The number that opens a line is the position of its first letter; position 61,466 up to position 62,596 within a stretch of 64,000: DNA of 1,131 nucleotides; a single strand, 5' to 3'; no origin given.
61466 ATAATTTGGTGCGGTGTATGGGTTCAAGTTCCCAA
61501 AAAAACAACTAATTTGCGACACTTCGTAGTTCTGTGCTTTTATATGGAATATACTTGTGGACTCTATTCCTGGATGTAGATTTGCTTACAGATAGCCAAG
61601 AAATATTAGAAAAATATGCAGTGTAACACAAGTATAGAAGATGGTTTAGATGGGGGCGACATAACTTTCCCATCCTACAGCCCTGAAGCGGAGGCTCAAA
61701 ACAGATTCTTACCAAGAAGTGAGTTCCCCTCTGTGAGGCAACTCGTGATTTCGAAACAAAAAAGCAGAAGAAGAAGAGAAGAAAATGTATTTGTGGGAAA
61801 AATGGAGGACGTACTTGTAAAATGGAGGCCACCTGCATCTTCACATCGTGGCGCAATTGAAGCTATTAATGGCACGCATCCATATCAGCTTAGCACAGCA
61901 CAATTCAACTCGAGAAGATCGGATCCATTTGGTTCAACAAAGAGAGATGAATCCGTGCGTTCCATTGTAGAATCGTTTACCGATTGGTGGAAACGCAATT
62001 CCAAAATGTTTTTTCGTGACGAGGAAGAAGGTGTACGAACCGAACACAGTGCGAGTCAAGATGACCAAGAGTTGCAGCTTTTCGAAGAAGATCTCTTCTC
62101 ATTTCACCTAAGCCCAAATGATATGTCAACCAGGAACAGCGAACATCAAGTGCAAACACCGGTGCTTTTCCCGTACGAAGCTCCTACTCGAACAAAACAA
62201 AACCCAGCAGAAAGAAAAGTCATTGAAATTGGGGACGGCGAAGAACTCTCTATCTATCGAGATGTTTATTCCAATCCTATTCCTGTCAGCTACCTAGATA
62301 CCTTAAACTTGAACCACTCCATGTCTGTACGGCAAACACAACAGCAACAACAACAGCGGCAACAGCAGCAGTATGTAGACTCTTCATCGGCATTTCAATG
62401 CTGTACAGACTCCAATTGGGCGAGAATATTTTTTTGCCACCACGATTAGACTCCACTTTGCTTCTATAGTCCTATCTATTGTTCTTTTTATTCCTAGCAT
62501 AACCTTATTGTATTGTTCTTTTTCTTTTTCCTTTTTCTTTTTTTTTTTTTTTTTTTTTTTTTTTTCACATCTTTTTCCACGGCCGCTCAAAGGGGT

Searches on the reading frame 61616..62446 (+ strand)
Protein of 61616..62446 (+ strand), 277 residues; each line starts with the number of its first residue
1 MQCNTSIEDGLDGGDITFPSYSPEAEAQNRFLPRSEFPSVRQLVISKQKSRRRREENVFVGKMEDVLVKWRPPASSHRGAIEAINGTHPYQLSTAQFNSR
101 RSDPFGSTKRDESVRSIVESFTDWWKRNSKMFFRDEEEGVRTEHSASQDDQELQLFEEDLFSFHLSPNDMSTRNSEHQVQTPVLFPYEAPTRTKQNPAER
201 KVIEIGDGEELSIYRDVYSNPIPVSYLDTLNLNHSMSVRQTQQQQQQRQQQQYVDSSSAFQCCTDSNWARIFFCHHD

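Call 9: find_encoding_contigs(protein=window:61616-62446:+, flank=10000, max_places=6)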
Protein window:61616-62446:+ (277 aa): 24 contigs read that carry it; 6 places shown.
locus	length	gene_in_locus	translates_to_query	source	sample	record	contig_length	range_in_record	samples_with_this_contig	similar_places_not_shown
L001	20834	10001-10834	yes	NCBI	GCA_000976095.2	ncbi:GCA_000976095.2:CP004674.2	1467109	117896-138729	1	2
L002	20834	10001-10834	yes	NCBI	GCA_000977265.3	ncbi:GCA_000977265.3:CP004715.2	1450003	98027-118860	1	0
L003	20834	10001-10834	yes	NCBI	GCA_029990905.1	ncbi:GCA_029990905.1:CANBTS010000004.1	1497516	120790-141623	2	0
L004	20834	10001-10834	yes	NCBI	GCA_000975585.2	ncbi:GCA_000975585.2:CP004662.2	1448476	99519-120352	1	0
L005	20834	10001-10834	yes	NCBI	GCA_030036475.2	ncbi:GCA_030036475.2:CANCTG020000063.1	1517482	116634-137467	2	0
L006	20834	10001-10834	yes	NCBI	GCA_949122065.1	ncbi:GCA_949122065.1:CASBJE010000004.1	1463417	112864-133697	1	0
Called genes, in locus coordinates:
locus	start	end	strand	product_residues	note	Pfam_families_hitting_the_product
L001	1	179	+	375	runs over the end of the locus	-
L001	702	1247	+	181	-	PF00025:Arf, PF09439:SRPRB, PF00071:Ras, PF04670:Gtr1_RagA, PF08477:Roc, PF00503:G-alpha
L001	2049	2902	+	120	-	PF00831:Ribosomal_L29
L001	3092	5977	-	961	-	PF10408:Ufd2P_core, PF04564:U-box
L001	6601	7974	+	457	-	PF01424:R3H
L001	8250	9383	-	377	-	PF00149:Metallophos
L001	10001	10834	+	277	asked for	-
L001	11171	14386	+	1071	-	PF02874:ATP-synt_ab_N, PF16886:ATP-synt_ab_Xtn, PF00006:ATP-synt_ab, PF05203:Hom_end_hint, PF05204:Hom_end, PF05204:Hom_end, PF00006:ATP-synt_ab, PF22919:ATP-synt_VA_C, +1 more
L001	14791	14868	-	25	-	-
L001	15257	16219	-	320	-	PF10173:Mit_KHE1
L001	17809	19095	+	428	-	PF00682:HMGL-like, PF22617:HCS_D2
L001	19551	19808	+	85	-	PF04568:IATP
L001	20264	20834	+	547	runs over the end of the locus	-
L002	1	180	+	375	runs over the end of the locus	-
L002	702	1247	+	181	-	PF00025:Arf, PF09439:SRPRB, PF00071:Ras, PF04670:Gtr1_RagA, PF08477:Roc, PF00503:G-alpha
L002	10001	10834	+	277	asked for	-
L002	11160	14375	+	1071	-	PF02874:ATP-synt_ab_N, PF16886:ATP-synt_ab_Xtn, PF00006:ATP-synt_ab, PF05203:Hom_end_hint, PF05204:Hom_end, PF05204:Hom_end, PF00006:ATP-synt_ab, PF22919:ATP-synt_VA_C, +1 more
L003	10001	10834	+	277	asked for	-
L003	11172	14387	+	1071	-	PF02874:ATP-synt_ab_N, PF16886:ATP-synt_ab_Xtn, PF00006:ATP-synt_ab, PF05203:Hom_end_hint, PF05204:Hom_end, PF05204:Hom_end, PF00006:ATP-synt_ab, PF22919:ATP-synt_VA_C, +1 more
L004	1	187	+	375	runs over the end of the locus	-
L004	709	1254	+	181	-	PF00025:Arf, PF09439:SRPRB, PF00071:Ras, PF04670:Gtr1_RagA, PF08477:Roc, PF00503:G-alpha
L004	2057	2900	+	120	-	PF00831:Ribosomal_L29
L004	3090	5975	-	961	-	PF10408:Ufd2P_core, PF04564:U-box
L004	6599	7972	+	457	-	PF01424:R3H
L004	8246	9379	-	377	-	PF00149:Metallophos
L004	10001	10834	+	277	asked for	-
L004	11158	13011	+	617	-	PF02874:ATP-synt_ab_N, PF16886:ATP-synt_ab_Xtn, PF00006:ATP-synt_ab, PF22919:ATP-synt_VA_C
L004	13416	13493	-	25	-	-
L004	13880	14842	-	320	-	PF10173:Mit_KHE1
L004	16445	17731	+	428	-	PF00682:HMGL-like, PF22617:HCS_D2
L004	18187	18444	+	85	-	PF04568:IATP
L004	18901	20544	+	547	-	-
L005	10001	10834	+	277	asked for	-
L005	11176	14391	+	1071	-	PF02874:ATP-synt_ab_N, PF16886:ATP-synt_ab_Xtn, PF00006:ATP-synt_ab, PF05203:Hom_end_hint, PF05204:Hom_end, PF05204:Hom_end, PF00006:ATP-synt_ab, PF22919:ATP-synt_VA_C, +1 more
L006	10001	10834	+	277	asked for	-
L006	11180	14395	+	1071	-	PF02874:ATP-synt_ab_N, PF16886:ATP-synt_ab_Xtn, PF00006:ATP-synt_ab, PF05203:Hom_end_hint, PF05204:Hom_end, PF05204:Hom_end, PF00006:ATP-synt_ab, PF22919:ATP-synt_VA_C, +1 more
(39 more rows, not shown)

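Call 16: search_solved_structures(query=L001:12020-13381:+, show_alignments=1, max_evalue=1e-10)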
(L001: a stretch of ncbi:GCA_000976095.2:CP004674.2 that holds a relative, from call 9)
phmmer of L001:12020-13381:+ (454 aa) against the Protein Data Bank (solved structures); distinct sequences matched with E-value up to 1e-10: 6.
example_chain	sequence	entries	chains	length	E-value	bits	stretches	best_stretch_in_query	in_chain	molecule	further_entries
1dfa_A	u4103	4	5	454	0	1025.5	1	1-454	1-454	PI-SCEI ENDONUCLEASE | ENDONUCLEASE PI-SCEI | PI-SCEI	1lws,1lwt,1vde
9cop_A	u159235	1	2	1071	0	1022.3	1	1-454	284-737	V-type proton ATPase catalytic subunit A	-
1ef0_A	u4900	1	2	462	0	1020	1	2-453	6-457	PI-SCEI ENDONUCLEASE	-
1um2_A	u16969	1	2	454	0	1018.8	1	2-454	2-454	ENDONUCLEASE PI-SCEI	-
1jva_A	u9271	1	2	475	0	1017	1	2-454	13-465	VMA1-DERIVED HOMING ENDONUCLEASE X10SSS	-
1gpp_A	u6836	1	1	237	1e-139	469.3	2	1-182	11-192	ENDONUCLEASE PI-SCEI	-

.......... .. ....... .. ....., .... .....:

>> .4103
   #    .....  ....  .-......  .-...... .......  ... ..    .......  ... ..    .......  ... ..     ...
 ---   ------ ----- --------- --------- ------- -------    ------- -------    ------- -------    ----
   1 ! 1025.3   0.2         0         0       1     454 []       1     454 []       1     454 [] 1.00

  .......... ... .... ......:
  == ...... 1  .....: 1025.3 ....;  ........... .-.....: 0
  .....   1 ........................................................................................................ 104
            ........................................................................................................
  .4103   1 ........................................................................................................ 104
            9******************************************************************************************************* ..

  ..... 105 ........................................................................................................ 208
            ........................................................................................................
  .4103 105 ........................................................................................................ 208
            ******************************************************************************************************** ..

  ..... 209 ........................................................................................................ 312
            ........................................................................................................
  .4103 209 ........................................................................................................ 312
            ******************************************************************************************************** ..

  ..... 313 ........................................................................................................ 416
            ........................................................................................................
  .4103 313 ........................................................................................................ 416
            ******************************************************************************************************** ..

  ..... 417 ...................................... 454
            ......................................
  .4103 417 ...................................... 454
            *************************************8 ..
